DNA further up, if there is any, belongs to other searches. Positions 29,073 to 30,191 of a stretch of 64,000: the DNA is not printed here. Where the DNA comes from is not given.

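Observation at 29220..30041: DEDDh 3'-5' exonuclease fused to a WYL ligand-sensing domain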

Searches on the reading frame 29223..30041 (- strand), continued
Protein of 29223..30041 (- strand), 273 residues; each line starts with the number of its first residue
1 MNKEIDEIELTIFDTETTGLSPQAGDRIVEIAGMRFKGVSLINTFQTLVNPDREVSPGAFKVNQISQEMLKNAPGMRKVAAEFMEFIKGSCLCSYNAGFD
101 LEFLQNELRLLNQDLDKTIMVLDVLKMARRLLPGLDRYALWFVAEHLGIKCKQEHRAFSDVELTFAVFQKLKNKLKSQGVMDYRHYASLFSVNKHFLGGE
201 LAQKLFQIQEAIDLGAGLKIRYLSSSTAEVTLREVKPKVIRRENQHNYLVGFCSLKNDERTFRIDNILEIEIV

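Call 14: find_encoding_contigs(protein=P0091, flank=10000, max_places=2)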
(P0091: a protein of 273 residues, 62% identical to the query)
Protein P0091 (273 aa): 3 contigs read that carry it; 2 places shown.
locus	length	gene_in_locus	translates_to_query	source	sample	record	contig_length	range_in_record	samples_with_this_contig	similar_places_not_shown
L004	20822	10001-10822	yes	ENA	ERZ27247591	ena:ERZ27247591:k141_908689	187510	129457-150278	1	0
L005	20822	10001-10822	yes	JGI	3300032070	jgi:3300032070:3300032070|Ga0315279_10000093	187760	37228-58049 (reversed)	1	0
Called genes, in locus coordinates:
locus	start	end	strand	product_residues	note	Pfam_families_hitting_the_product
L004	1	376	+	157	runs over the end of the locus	PF00137:ATP-synt_C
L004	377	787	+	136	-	PF01991:vATP-synt_E (weak)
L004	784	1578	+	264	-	PF01992:vATP-synt_AC39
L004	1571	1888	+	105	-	PF01990:ATP-synt_F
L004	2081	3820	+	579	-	PF02874:ATP-synt_ab_N, PF16886:ATP-synt_ab_Xtn, PF00006:ATP-synt_ab, PF22919:ATP-synt_VA_C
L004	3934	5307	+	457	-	PF02874:ATP-synt_ab_N, PF00006:ATP-synt_ab, PF22919:ATP-synt_VA_C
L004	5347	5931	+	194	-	PF01813:ATP-synt_D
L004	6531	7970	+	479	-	-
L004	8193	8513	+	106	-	PF01588:tRNA_bind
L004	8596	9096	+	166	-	-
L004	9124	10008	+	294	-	PF09924:LPG_synthase_C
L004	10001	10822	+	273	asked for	PF00929:RNase_T, PF13482:RNase_H_2 (weak), PF13280:WYL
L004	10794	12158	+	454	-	PF04715:, PF00425:Chorismate_bind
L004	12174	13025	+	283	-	PF01063:Aminotran_4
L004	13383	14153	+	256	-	PF22521:HypF_C_2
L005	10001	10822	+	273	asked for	PF00929:RNase_T, PF13482:RNase_H_2 (weak), PF13280:WYL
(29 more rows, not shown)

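Call 17: search_solved_structures(query=A1, max_evalue=0.01)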
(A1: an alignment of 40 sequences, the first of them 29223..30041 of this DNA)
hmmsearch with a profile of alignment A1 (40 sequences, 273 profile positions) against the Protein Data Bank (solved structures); distinct sequences matched with E-value up to 0.01: 18.
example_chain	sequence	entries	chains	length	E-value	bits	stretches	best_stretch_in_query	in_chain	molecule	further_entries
2p1j_A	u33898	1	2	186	1.2e-36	129.8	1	6-181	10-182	DNA polymerase III polC-type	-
9qpc_A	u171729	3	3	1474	4.5e-30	108.2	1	3-254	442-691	DNA polymerase III PolC-type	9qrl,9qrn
1j53_A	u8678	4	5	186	2.6e-22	82.8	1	11-169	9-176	DNA polymerase III, epsilon chain | DNA polymerase III epsilon subunit | DNA POLYMERASE III SUBUNIT EPSILON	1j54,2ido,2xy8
2gui_A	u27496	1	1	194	2.7e-22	82.7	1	11-169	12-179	DNA polymerase III epsilon subunit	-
5fku_D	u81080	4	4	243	4.8e-22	81.9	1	11-169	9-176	DNA POLYMERASE III SUBUNIT EPSILON | DNA POLYMERASE III EPSILON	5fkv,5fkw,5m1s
8h18_A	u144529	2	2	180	1.5e-21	80.3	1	10-176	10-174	DnaQ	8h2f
8zef_A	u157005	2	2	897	3.4e-16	62.7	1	10-167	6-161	3'-5' exonuclease DinG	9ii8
8fyc_K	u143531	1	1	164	3.2e-15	59.5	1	8-172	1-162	DEDDh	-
8fy9_A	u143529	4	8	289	6.3e-15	58.5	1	7-172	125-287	Cas2-DEDDh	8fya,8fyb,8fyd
4fzx_C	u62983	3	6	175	1.8e-13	53.8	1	11-168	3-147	Exodeoxyribonuclease 10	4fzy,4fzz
8bnv_A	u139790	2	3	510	1.8e-09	40.7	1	179-271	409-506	AAA family ATPase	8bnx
6sj9_A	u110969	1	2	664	8.9e-08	35.1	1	199-271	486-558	Proteasome accessory factor B/C (PafBC)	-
9l8b_A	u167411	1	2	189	1.1e-07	34.8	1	10-170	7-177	exodeoxyribonuclease III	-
8bns_A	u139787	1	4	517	1.5e-06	31.1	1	202-271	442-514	AAA ATPase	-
9mrc_A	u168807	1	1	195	6.9e-05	25.6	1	7-176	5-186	exodeoxyribonuclease III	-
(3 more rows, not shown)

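Call 20: find_related_loci(query=A1, collection=genome_contigs, flank=8000)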
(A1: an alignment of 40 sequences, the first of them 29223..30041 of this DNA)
Query A1 (273 aa) in genome_contigs; peptide patterns used: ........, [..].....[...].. (x = any residue, [..] = any of these).
600 stretches matched a pattern (row limit reached: there are more); 215 encode a relative of the query (tblastn E <= 1e-3); the best 80 are kept; 80 distinct loci.
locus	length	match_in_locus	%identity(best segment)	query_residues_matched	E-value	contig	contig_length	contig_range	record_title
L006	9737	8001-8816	61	1-273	1e-109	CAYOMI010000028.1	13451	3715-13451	MAG TPA_asm: uncultured Planctomycetales bacterium isolate SRP098346_co1_93 genome assembly, contig: NODE_5337_length_13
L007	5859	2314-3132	60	1-273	4e-109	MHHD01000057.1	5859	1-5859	MAG: Omnitrophica WOR_2 bacterium RIFCSPLOWO2_12_FULL_51_8 rifcsplowo2_12_scaffold_45268, whole genome shotgun sequence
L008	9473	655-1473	60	1-273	3e-108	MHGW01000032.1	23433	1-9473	MAG: Omnitrophica WOR_2 bacterium RIFCSPLOWO2_01_FULL_41_12 rifcsplowo2_01_scaffold_3671, whole genome shotgun sequence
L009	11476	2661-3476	60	1-272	3e-107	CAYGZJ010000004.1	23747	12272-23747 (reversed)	MAG TPA_asm: uncultured Planctomycetales bacterium isolate ERP119294_co1_460 genome assembly, contig: NODE_2529_length_2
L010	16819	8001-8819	59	1-273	5e-107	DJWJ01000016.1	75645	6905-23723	MAG TPA_asm: Candidatus Omnitrophica bacterium UBA6233 UBA6233_contig_43235, whole genome shotgun sequence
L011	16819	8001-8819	53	1-273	2e-97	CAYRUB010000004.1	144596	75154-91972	MAG TPA_asm: uncultured Planctomycetales bacterium isolate binchicken_co220_28 genome assembly, contig: NODE_26_length_1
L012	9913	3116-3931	53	1-272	8e-95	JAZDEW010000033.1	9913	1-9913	MAG: Candidatus Omnitrophota bacterium isolate MEGAHIT-group-0.169 k141_17299131, whole genome shotgun sequence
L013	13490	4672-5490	52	1-273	1e-93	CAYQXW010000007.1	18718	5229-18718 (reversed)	MAG TPA_asm: uncultured Planctomycetales bacterium isolate SRP220891_co4_133 genome assembly, contig: NODE_5036_length_1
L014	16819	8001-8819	51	1-273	2e-82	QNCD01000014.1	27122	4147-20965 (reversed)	MAG: Candidatus Omnitrophota bacterium isolate B70_G16 B70_Guay16_scaffold_00640, whole genome shotgun sequence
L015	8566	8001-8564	55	1-188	5e-70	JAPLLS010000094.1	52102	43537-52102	MAG: Candidatus Omnitrophota bacterium isolate LacPavin_0920_SED3_MAG_47_10 LacPavin_0920_SED3_scaffold_1164655, whole g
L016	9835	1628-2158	60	2-178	3e-64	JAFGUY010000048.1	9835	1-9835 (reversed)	MAG: Candidatus Omnitrophota bacterium isolate ZodW_Metabat.114 k87_5940118, whole genome shotgun sequence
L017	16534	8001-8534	34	3-180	3e-26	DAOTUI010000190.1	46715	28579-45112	MAG TPA_asm: Chloroflexaceae bacterium isolate F17_50 k129_3185343, whole genome shotgun sequence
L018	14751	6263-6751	37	12-171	1e-25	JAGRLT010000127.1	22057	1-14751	MAG: Nitratireductor sp. isolate HKST-UBA72 k127_2827438, whole genome shotgun sequence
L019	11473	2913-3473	32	2-187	7e-26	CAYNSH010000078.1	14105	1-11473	MAG TPA_asm: uncultured Verrucomicrobiota bacterium isolate SRP241326_co2_331 genome assembly, contig: NODE_5693_length_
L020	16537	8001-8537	33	2-180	3e-25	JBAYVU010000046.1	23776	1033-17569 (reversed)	MAG: Sterolibacterium sp. isolate SO_2016_LW3_67 scaffold03092_LW162_2016, whole genome shotgun sequence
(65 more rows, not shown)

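Call 21: predict_structure(alignment_id=A1)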
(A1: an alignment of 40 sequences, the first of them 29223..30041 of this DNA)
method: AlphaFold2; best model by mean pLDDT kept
length: 273 residues; sequences in the alignment: 40
mean_pLDDT: 91.5   pTM: 0.89
mean pLDDT of the five models: 91.5, 91.3, 90.5, 89.1, 84.9
residues with pLDDT >= 90: 205; 70-90: 61; 50-70: 7; < 50: 0
segments of 3 or more residues with pLDDT < 50: none
pLDDT, mean of each block of 10 residues (from residue 1): 89 89 85 96 95 83 84 93 95 92 92 88 96 92 92 75 96 96 95 91 97 97 94 96 95 82 96 95
secondary structure, 60 per line:
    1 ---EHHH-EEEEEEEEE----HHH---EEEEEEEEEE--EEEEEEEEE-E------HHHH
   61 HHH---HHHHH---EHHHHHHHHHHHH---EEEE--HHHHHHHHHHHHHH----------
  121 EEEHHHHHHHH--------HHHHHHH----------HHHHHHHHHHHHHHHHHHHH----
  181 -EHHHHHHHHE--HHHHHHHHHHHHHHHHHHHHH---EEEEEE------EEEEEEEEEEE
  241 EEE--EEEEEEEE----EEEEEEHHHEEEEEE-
elements in order: E9-17 E28-37 E40-48 H57-63 H67-71 H76-87 E91-94 H97-110 E121-123 H124-131 H140-146 H157-176 H183-190 H194-214 E218-223 E230-243 E246-253 E258-263 E267-272

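Call 24: fold_search(model_id=the predicted structure, library=pdb)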
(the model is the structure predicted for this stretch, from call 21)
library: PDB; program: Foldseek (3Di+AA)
matches with E <= 10: 962; with E <= 0.001: 107
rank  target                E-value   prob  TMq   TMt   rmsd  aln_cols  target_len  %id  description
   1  8h18                  1.1e-12  1.00  0.57  0.89   2.2       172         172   27  Crystal structure of DnaQ domain of Streptococcus thermophilus strain DGCC 7710 (released 2023-09-13)
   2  9qrn_A                1.2e-12  1.00  0.63  0.16   2.1       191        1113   24  DNA polymerase without DNA or inhibitor (released 2025-09-24)
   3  8h2f                  1.2e-12  1.00  0.57  0.88   2.2       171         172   27  Crystal structure of DnaQ domain in complex witn TMP of Streptococcus thermophilus strain DGCC 7710 (released 2023-09-13)
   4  9ii8_A                1.5e-12  1.00  0.56  0.18   5.1       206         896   23  Crystal structure of Staphylococcus aureus DinG protein in complex with ssDNA (released 2025-06-25)
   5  8zef_A                1.7e-12  1.00  0.57  0.18   1.9       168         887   26  Crystal structure of Staphylococcus aureus DinG protein in complex with ssDNA and Ca2+ (released 2025-05-21)
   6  9qpc_A                4.9e-12  1.00  0.63  0.15   2.1       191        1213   24  DNA polymerase with inhibitor (released 2025-09-24)
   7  2gui                  6.9e-12  1.00  0.55  0.83   2.3       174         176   33  Structure and Function of Cyclized Versions of the Proofreading Exonuclease Subunit of E. coli DNA Polymerase III (released 2007-03-13)
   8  2p1j_B                1.2e-11  1.00  0.48  0.75  13.6       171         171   34  Crystal structure of a polC-type DNA polymerase III exonuclease domain from Thermotoga maritima (released 2007-03-20)
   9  2ido_C                2.5e-11  1.00  0.54  0.83   2.5       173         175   34  Structure of the E. coli Pol III epsilon-Hot proofreading complex (released 2006-11-14)
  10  2p1j_A                3.5e-11  1.00  0.49  0.81   6.7       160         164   35  Crystal structure of a polC-type DNA polymerase III exonuclease domain from Thermotoga maritima (released 2007-03-20)
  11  2ido_A                4.4e-11  1.00  0.55  0.85   2.2       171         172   33  Structure of the E. coli Pol III epsilon-Hot proofreading complex (released 2006-11-14)
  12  1j53                  1.4e-10  1.00  0.55  0.83   2.3       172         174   33  Structure of the N-terminal Exonuclease Domain of the Epsilon Subunit of E.coli DNA Polymerase III at pH 8.5 (released 2002-10-16)
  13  4fzx_C                1.6e-10  1.00  0.53  0.85   2.6       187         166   26  Exonuclease X in complex with 3' overhanging duplex DNA (released 2013-07-03)
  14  4fzy_A                4.6e-10  1.00  0.52  0.83   2.7       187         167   26  Exonuclease X in complex with 12bp blunt-ended dsDNA (released 2013-07-03)
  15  5fkv_D                2.2e-09  1.00  0.54  0.66   2.5       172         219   34  cryo-EM structure of the E. coli replicative DNA polymerase complex bound to DNA (DNA polymerase III alpha, beta, epsi (released 2015-11-25)
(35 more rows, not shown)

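Call 26: find_encoding_contigs(protein=P0001, flank=3000, max_places=3)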
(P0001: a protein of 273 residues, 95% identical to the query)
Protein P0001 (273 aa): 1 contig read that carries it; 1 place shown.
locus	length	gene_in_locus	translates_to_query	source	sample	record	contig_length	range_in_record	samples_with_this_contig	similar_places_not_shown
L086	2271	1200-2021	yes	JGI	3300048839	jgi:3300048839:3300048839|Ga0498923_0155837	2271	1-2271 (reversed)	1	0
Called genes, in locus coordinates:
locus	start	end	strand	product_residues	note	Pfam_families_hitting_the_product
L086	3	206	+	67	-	?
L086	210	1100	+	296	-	PF09924:LPG_synthase_C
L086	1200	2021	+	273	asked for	PF00929:RNase_T, PF13482:RNase_H_2 (weak), PF13280:WYL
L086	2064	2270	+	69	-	?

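Call 34: find_related_loci(query=A1, collection=viral_contigs, flank=5000)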
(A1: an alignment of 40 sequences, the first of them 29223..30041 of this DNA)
Query A1 (273 aa) in viral_contigs; peptide patterns used: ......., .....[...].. (x = any residue, [..] = any of these).
600 stretches matched a pattern (row limit reached: there are more); 137 encode a relative of the query (tblastn E <= 1e-3); the best 80 are kept; 80 distinct loci.
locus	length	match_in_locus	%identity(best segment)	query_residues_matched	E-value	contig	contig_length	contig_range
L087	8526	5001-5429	31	13-160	6e-18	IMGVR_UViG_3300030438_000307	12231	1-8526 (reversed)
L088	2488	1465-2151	26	10-241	1e-16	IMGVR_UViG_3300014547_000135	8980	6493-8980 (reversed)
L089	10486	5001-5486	30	7-161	4e-14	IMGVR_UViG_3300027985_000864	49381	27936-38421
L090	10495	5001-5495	34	8-168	2e-13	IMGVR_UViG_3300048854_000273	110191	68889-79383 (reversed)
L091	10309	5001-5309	35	10-109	3e-13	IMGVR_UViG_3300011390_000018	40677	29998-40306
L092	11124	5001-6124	29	7-175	9e-13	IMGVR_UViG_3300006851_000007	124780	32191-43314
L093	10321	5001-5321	34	10-108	1e-12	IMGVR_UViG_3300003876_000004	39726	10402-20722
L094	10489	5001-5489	29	8-162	1e-12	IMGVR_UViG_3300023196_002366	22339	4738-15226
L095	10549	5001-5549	29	1-182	2e-12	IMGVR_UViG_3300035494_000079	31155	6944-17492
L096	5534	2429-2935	28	10-171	5e-12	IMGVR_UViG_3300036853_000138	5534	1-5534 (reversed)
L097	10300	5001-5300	33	13-109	1e-11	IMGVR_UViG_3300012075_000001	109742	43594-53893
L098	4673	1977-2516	27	9-175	2e-11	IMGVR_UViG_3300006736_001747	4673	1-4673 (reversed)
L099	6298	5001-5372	33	10-134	2e-11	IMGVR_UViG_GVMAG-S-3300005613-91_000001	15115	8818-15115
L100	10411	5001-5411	30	13-135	3e-11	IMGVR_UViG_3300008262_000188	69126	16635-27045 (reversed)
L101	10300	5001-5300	32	13-109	4e-11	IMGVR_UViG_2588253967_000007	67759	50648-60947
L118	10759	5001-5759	24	8-267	5e-9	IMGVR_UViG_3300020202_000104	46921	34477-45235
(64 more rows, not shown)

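Call 39: search_protein_representatives(alignment_id=A1)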
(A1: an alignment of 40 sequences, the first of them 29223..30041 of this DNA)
Query: 40 sequences, 273 profile positions. Proteins with E-value up to 0.001 (for the whole library): 44204; up to 1e-10: 21022; up to 1e-30: 728. The best 150 are listed.
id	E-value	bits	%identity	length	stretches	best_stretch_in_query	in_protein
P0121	1.5e-111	388.6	-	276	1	1-272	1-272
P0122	7.1e-107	373.3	-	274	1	3-273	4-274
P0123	7.7e-95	333.8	-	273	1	3-272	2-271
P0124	3.4e-94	331.7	-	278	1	7-271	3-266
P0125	4.6e-93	328.0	-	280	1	2-273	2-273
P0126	3.3e-91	321.9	-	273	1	1-273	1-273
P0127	4.3e-89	315.0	-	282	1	1-272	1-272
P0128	7.0e-87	307.7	-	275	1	1-272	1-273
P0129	7.7e-79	281.3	-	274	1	3-272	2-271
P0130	1.9e-76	273.5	-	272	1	2-273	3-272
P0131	4.0e-76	272.4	-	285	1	3-272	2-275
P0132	3.4e-74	266.1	-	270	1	5-270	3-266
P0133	9.5e-72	258.1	-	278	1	2-271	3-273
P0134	1.1e-69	251.3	-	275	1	4-271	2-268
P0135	1.1e-68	248.1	-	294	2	1-115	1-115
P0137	1.7e-67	244.1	-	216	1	4-191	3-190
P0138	2.0e-67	243.9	-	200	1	1-189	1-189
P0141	3.3e-66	239.9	-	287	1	2-273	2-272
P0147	9.7e-61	222.0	-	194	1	5-193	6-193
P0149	2.6e-60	220.6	-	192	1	4-192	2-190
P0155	3.6e-58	213.5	-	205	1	4-192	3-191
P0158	1.1e-57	211.9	-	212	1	4-183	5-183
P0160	3.6e-57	210.2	-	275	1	2-273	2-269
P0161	7.6e-57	209.2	-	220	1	4-197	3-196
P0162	8.6e-57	209.0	-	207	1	6-194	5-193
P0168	4.7e-55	203.3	-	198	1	4-186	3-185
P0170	1.2e-54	202.0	-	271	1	4-270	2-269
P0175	3.4e-52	193.9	-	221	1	5-190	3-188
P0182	8.5e-51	189.4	-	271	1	3-273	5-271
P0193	1.2e-48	182.3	-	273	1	2-272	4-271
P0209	1.6e-46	175.3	-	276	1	2-272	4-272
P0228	4.4e-45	170.6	-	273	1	5-272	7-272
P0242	2.4e-44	168.2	-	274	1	2-271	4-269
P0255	1.5e-43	165.5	-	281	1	4-272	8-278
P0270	4.4e-42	160.8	-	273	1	3-270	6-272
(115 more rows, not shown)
